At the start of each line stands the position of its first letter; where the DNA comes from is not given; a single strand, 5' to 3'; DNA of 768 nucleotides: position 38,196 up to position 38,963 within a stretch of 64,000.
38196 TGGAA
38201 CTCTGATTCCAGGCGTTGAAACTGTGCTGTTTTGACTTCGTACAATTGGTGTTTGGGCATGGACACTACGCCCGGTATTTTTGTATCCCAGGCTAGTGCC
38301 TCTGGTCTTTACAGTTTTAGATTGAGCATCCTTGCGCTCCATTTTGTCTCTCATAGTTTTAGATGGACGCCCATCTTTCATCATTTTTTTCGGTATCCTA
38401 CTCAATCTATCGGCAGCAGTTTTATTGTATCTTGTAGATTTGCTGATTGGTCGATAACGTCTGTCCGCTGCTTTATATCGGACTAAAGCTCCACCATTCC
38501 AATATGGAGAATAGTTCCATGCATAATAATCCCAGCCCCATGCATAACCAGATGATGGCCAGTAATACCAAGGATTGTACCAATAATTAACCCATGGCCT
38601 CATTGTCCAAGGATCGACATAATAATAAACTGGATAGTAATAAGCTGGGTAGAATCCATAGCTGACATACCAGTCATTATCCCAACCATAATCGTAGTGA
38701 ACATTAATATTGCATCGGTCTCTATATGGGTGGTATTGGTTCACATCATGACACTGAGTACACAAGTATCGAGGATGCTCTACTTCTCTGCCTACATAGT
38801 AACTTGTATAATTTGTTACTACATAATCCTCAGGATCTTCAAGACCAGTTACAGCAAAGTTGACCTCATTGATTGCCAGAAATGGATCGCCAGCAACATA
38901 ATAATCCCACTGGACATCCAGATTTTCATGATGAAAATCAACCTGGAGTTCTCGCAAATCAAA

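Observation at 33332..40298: Four-gene operon: Fn3 lipoprotein, aromatic/polybasic protein, pseudo-protease FG-GAP CTD protein and PorV-like barrel, a candidate uncharacterised cell-surface module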

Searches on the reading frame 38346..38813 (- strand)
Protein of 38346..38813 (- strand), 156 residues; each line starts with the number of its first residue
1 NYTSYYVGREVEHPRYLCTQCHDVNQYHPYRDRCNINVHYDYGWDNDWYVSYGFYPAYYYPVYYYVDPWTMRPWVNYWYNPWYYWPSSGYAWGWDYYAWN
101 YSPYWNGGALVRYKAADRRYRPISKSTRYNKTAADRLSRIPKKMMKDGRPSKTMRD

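Call 94: search_protein_representatives(protein=window:38346-38813:-)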
Query: 156 residues. Proteins with E-value up to 0.001 (for the whole library): 37; up to 1e-10: 31; up to 1e-30: 17. The best 37 are listed.
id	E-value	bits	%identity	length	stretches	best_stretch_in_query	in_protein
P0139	2.8e-57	209.7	60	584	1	1-156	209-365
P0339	1.3e-49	184.7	56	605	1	1-156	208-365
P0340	2.8e-48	180.4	57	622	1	1-155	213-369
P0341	3.0e-47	177.0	58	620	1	1-152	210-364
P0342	2.9e-44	167.3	53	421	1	11-151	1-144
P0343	2.2e-41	157.9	52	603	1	1-152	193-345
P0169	2.4e-41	157.7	55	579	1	1-151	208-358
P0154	6.3e-41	156.4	60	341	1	1-128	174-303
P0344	1.8e-39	151.7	53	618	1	2-154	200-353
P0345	6.4e-39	149.8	54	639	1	1-134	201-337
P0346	1.3e-38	148.9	57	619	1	1-131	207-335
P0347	1.7e-37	145.2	51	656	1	1-156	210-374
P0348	3.3e-36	141.0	54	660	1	1-139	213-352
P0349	8.8e-34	133.1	54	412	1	1-127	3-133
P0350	1.9e-33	132.0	55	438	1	1-140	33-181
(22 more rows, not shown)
